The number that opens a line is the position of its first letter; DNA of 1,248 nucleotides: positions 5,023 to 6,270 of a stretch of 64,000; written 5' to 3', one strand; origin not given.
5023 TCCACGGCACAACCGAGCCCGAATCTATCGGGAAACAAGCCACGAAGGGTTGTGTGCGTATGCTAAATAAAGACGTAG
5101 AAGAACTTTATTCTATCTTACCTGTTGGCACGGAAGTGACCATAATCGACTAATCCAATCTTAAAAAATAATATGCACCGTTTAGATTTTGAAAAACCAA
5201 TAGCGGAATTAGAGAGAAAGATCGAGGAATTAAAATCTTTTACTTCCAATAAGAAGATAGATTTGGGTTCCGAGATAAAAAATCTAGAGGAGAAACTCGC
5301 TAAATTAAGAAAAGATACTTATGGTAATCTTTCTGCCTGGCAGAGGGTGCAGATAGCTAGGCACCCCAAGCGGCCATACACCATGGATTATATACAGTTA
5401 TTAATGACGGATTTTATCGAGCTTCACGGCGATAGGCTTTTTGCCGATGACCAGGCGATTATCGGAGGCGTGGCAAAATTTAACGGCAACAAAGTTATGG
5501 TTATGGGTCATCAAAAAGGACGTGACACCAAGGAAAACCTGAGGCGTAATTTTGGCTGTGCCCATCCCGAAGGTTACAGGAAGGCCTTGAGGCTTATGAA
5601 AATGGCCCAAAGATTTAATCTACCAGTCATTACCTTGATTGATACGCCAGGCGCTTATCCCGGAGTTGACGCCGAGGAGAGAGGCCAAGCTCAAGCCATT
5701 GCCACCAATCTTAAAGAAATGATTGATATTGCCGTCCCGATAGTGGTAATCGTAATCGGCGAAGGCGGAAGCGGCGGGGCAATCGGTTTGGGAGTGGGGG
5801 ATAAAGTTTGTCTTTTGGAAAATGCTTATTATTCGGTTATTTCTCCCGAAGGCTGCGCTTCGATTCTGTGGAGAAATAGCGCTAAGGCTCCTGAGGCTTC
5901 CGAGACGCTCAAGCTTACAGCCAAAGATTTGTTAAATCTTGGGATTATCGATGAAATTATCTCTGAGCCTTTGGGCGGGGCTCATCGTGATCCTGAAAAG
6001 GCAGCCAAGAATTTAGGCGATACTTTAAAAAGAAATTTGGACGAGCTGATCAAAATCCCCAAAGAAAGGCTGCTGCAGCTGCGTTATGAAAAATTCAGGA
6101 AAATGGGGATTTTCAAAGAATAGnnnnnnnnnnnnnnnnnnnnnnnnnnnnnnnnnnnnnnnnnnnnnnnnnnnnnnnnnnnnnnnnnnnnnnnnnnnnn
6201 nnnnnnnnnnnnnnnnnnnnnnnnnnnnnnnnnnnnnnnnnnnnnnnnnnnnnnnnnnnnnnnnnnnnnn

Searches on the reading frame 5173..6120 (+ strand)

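Call 51: search_protein_families(library=pfam, proteins=[window:5173-6120:+], max_evalue=0.00001)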
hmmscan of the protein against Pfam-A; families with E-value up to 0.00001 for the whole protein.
window:5173-6120:+ (316 aa): 2 families
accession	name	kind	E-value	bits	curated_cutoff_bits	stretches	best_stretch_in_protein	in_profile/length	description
PF03255.19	ACCA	-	3.7e-154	512.9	23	1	4-312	2-310/310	Acetyl co-enzyme A carboxylase carboxyltransferase-like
PF01039.27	Carboxyl_trans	-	2.9e-20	72.8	22.3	1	94-243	282-427/493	Carboxyl transferase domain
